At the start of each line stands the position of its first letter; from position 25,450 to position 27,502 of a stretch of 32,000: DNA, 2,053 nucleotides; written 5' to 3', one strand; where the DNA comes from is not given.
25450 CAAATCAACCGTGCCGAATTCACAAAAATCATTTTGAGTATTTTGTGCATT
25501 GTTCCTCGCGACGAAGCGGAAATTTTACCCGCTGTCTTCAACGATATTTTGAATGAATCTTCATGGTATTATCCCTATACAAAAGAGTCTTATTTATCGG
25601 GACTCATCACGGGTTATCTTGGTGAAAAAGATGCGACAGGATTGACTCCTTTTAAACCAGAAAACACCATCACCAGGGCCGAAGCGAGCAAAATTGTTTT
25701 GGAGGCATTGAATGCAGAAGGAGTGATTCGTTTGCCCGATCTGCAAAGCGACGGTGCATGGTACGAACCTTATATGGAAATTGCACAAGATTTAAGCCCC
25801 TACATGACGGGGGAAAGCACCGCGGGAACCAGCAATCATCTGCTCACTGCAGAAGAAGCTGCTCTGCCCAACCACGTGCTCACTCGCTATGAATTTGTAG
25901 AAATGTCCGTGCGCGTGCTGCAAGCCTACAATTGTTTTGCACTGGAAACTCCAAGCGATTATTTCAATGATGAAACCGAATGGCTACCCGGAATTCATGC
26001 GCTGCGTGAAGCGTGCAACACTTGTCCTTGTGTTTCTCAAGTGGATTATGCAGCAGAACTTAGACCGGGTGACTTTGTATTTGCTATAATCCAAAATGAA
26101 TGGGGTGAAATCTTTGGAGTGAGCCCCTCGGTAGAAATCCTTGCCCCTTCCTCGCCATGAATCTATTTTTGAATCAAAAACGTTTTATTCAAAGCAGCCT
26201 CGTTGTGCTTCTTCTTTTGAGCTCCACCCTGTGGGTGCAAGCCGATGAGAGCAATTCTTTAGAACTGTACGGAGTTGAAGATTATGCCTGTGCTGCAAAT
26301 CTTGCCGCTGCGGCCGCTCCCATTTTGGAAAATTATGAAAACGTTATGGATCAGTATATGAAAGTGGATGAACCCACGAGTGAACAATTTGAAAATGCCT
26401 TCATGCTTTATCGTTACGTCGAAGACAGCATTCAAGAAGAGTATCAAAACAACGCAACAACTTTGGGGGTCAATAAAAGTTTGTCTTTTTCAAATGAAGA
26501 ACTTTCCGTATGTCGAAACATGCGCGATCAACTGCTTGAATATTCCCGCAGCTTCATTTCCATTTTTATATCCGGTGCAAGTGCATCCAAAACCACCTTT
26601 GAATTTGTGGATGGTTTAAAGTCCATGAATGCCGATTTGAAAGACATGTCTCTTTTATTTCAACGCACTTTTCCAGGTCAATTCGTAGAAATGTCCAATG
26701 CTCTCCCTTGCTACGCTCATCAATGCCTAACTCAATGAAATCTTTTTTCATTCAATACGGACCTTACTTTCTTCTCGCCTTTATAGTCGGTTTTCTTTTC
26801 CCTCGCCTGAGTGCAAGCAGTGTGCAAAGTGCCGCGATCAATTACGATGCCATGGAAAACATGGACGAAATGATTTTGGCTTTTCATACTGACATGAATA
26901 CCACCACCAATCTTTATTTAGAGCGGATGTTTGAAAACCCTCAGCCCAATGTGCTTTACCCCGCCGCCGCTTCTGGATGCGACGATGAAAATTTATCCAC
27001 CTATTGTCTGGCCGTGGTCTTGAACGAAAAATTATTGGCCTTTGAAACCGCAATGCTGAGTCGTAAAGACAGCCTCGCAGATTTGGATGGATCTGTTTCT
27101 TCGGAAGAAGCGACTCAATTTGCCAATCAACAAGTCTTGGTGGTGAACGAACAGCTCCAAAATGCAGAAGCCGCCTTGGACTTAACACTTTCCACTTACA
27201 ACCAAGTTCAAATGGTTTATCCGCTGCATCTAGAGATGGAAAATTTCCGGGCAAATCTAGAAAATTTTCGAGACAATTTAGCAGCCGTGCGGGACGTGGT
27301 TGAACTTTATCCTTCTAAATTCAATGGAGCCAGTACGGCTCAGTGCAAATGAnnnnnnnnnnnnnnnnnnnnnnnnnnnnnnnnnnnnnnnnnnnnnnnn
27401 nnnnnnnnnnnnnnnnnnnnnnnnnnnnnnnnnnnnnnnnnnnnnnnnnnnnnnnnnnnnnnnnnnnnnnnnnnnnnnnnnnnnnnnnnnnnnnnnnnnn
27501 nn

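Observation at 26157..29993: Four translationally coupled secreted helical proteins ending in a conserved C-terminal Cys motif: an unrecognised tandem paralogue family behind the giant gene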

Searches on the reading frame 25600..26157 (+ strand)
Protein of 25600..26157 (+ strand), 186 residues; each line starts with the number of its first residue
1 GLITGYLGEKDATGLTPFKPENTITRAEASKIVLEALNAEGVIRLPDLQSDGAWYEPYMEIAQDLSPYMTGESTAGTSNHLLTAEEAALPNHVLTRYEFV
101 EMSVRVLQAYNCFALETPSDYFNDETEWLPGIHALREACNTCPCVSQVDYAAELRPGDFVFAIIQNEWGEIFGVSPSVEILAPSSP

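Call 80: search_protein_families(library=ncbifam, proteins=[window:25600-26157:+], max_evalue=1)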
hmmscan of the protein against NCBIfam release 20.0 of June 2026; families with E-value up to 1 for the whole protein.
window:25600-26157:+ (186 aa): 0 families

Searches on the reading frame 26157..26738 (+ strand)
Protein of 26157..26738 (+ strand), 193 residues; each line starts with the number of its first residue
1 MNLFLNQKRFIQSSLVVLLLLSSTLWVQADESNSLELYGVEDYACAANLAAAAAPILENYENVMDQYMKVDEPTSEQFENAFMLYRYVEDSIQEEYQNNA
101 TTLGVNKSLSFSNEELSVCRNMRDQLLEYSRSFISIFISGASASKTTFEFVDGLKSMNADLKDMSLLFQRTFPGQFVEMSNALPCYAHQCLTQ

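Call 9: search_protein_families(library=pfam, proteins=[window:26157-26738:+], max_evalue=1)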
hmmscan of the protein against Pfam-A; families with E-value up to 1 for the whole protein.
window:26157-26738:+ (193 aa): 1 family
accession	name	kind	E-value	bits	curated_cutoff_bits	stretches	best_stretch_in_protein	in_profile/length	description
PF13619.11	KTSC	-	0.063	13.5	25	1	65-96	27-58/58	KTSC domain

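Call 80: search_protein_families(library=ncbifam, proteins=[window:26157-26735:+], max_evalue=1)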
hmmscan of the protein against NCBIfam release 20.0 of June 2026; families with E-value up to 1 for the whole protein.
window:26157-26735:+ (193 aa): 0 families

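Call 93: search_solved_structures(query=A6, max_evalue=1)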
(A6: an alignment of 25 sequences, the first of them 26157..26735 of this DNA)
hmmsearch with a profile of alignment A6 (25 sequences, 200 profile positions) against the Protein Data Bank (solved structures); distinct sequences matched with E-value up to 1: 11.
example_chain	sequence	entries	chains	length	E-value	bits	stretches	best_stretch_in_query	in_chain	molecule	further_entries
5yfp_H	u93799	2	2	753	0.0017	21.4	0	80-140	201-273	Exocyst complex component EXO84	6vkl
3ceh_A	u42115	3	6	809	0.11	15.5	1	57-108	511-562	Glycogen phosphorylase, liver form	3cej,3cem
8ems_B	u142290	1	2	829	0.12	15.5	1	57-108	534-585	Glycogen phosphorylase, liver form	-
1xoi_A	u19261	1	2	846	0.12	15.5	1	57-108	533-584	Glycogen phosphorylase, liver form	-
1fa9_A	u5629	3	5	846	0.12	15.4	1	57-108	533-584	GLYCOGEN PHOSPHORYLASE, LIVER FORM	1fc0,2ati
1em6_A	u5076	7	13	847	0.12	15.4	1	57-108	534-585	LIVER GLYCOGEN PHOSPHORYLASE | Glycogen phosphorylase, liver form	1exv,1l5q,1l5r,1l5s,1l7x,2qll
3dd1_A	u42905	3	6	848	0.12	15.4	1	57-108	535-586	Glycogen phosphorylase, liver form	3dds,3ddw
2zb2_A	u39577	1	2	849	0.12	15.4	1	57-108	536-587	Glycogen phosphorylase, liver form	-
2ba2_A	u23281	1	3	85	0.36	13.9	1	99-173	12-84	Hypothetical UPF0134 protein MPN010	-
9pin_P2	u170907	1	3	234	0.37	13.8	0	65-101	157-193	HEAT repeat domain-containing protein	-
5iko_A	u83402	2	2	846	0.46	13.5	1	58-106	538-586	Glycogen phosphorylase, brain form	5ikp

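Call 95: search_protein_families(library=pfam, alignment_id=A6, max_evalue=0.01)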
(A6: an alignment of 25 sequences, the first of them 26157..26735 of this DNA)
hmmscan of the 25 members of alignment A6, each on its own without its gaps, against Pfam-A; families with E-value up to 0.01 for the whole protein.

A. member 1, window:26157-26735:+ (193 aa): 0 families

B. families by the number of members that match (of 25 scanned): 6 families
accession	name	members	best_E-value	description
PF09687.15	PRESAN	1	0.00065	Plasmodium RESA N-terminal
PF24445.1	DUF7564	1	0.0017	Family of unknown function (DUF7564)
PF05960.17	DUF885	1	0.0041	Bacterial protein of unknown function (DUF885)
PF00762.24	Ferrochelatase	1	0.0052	Ferrochelatase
PF18127.6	NAMPT_N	1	0.0058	Nicotinamide phosphoribosyltransferase, N-terminal domain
PF21867.1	vRNAP_dom_2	1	0.0072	Virion DNA-directed RNA polymerase domain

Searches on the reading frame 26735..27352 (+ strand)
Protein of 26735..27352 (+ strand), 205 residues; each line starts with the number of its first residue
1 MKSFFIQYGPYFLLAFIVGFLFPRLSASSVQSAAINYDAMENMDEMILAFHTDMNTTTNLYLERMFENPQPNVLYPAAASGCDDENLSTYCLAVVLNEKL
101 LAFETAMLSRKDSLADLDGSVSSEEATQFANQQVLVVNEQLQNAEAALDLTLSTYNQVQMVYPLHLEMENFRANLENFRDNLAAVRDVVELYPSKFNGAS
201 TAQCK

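Call 9: search_protein_families(library=pfam, proteins=[window:26735-27352:+], max_evalue=1)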
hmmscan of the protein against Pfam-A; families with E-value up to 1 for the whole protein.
window:26735-27352:+ (205 aa): 0 families

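Call 36: find_homologous_proteins(query=window:26735-27349:+, max_evalue=0.001)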
Query window:26735-27349:+ (205 aa): 27 proteins with E <= 0.001 among 241 candidates.
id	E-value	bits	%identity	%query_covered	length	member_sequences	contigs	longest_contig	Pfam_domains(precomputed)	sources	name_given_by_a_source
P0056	7.7e-128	441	100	100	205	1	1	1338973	-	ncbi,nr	ncbi:hypothetical protein IPG41_06240 [Candidatus Peregrinibacteria bacterium]|nr:MAG: hypothetical 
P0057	1.4e-78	281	61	100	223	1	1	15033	-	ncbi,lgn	-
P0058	1.5e-73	265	61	100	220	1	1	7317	-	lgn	-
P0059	8.3e-73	262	58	100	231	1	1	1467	-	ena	-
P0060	9.9e-73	262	60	100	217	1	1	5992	-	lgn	-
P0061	2.6e-72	260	57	100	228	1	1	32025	-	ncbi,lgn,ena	-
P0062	5.6e-71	256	58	100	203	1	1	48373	-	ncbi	-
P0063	2.1e-70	254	58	100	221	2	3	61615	-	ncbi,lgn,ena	-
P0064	3.2e-70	254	58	100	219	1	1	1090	-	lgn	-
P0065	4.6e-70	253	56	100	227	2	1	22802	-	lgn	-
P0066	4.8e-70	253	57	100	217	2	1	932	PF25994.1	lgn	-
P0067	1.1e-68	249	54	100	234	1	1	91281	-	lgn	-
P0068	7.1e-67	243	56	100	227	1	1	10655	-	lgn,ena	-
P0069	9.3e-64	233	51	100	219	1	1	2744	-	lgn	-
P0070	4.9e-61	224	52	100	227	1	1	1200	-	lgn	-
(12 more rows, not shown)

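Call 44: search_solved_structures(query=A3, max_evalue=1)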
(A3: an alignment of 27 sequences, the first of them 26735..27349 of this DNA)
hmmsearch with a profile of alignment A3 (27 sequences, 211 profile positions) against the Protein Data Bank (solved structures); distinct sequences matched with E-value up to 1: 1.
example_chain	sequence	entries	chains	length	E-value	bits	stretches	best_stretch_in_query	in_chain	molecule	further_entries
8axk_M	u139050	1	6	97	0.054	16.4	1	20-101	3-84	Protein MxiI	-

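Call 45: search_protein_families(library=pfam, alignment_id=A3, max_evalue=0.1)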
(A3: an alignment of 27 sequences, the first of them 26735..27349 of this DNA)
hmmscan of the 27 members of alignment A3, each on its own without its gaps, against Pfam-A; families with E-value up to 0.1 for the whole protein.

A. member 1, window:26735-27349:+ (205 aa): 0 families

B. families by the number of members that match (of 27 scanned): 16 families
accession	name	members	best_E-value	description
PF25669.1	SMP_MUG190-like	5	0.0035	MUG190-like SMP domain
PF06430.17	L_lactis_RepB_C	2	0.013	Lactococcus lactis RepB C-terminus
PF23735.1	KIF9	1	0.0032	Kinesin-like protein KIF9 domain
PF08286.16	Spc24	1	0.0061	Spc24 subunit of Ndc80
PF05130.17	FlgN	1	0.0089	FlgN protein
PF05622.17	HOOK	1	0.019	HOOK protein coiled-coil region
PF08651.15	DASH_Duo1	1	0.028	DASH complex subunit Duo1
PF05302.16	DUF720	1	0.029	Protein of unknown function (DUF720)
PF08653.15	DASH_Dam1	1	0.035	DASH complex subunit Dam1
PF01544.23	CorA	1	0.046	CorA-like Mg2+ transporter protein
PF02489.21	Herpes_glycop_H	1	0.068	Herpesvirus glycoprotein H main domain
PF03646.20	FlaG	1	0.07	FlaG protein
PF12795.12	MscS_porin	1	0.071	Mechanosensitive ion channel porin domain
PF04136.21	COG3_N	1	0.082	Conserved oligomeric Golgi complex subunit 3, N-terminal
PF04102.17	SlyX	1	0.093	SlyX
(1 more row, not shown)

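Call 50: predict_structure(alignment_id=A3)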
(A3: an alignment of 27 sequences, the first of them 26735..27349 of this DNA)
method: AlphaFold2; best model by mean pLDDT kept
length: 205 residues; sequences in the alignment: 27
mean_pLDDT: 83.9   pTM: 0.64
mean pLDDT of the five models: 83.9, 80.2, 79.7, 78.5, 78.4
residues with pLDDT >= 90: 93; 70-90: 81; 50-70: 23; < 50: 8
segments of 3 or more residues with pLDDT < 50: 27-32
pLDDT, mean of each block of 10 residues (from residue 1): 76 84 55 67 88 94 91 90 92 95 90 73 84 91 95 95 90 95 88 63 50
secondary structure, 60 per line:
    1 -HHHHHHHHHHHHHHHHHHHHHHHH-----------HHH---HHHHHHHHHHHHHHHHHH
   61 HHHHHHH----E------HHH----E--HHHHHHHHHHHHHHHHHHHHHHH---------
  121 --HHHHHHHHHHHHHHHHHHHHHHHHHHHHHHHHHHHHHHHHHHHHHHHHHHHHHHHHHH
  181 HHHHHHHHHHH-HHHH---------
elements in order: H2-25 H43-67 H89-111 H123-191 H193-196

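Call 54: fold_search(model_id=the predicted structure, library=pdb)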
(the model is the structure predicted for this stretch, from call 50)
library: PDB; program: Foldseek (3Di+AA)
matches with E <= 10: 267; with E <= 0.001: 0
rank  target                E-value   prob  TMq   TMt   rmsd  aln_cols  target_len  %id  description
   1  7udc_B                3.2e-01  0.51  0.32  0.31  27.6       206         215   13  cryo-EM structures of a synaptobrevin-Munc18-1-syntaxin-1 complex class1 (released 2022-04-06)
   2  4xzc_A                7.2e-01  0.06  0.11  0.06  21.4       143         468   17  The crystal structure of Kupe virus nucleoprotein (released 2015-09-02)
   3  3uum_B                7.6e-01  0.20  0.20  0.29  11.6       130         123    8  Crystal Structure of N-terminal first spectrin repeat of utrophin (released 2012-09-19)
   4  8zah_B                9.0e-01  0.44  0.29  0.25   7.7       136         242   12  Crystal structure of the channel protein CorA from Campylobacter jejuni (released 2024-06-19)
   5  4xzc_B                1.0e+00  0.16  0.20  0.10  18.3       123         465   16  The crystal structure of Kupe virus nucleoprotein (released 2015-09-02)
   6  5aqs_D                1.2e+00  0.09  0.14  0.24  11.0       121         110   11  Fragment-based screening of HSP70 sheds light on the functional role of ATP-binding site residues (released 2016-10-05)
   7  3uul_B                1.2e+00  0.35  0.26  0.41  10.2       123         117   13  Crystal Structure of first N-terminal utrophin spectrin repeat (released 2012-09-19)
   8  3uum_A                1.2e+00  0.15  0.21  0.30  11.4       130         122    8  Crystal Structure of N-terminal first spectrin repeat of utrophin (released 2012-09-19)
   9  2q13                  1.2e+00  0.15  0.22  0.14  19.1       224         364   11  Crystal structure of BAR-PH domain of APPL1 (released 2007-08-14)
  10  5c5b_B                1.2e+00  0.10  0.17  0.11  21.9       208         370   16  Crystal Structure of Human APPL BAR-PH Heterodimer (released 2016-06-22)
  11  5jtg_E                1.3e+00  0.13  0.22  0.16  12.4       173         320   10  Crystal structure of Thermotoga maritima mutant D89K/D253K (released 2017-01-25)
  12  5c5b_D                1.3e+00  0.09  0.17  0.11  23.1       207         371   16  Crystal Structure of Human APPL BAR-PH Heterodimer (released 2016-06-22)
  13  3uun_B                1.5e+00  0.15  0.20  0.31   9.5       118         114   11  Crystal Structure of N-terminal first spectrin repeat of dystrophin (released 2012-09-19)
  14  5jtg_A                1.5e+00  0.51  0.37  0.26   7.0       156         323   11  Crystal structure of Thermotoga maritima mutant D89K/D253K (released 2017-01-25)
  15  4h8s_C                1.5e+00  0.11  0.21  0.13  23.0       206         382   14  Crystal structure of human APPL2BARPH domain (released 2012-10-17)
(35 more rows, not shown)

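Call 80: search_protein_families(library=ncbifam, proteins=[window:26735-27349:+], max_evalue=1)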
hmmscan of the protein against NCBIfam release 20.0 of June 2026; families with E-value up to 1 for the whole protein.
window:26735-27349:+ (205 aa): 0 families
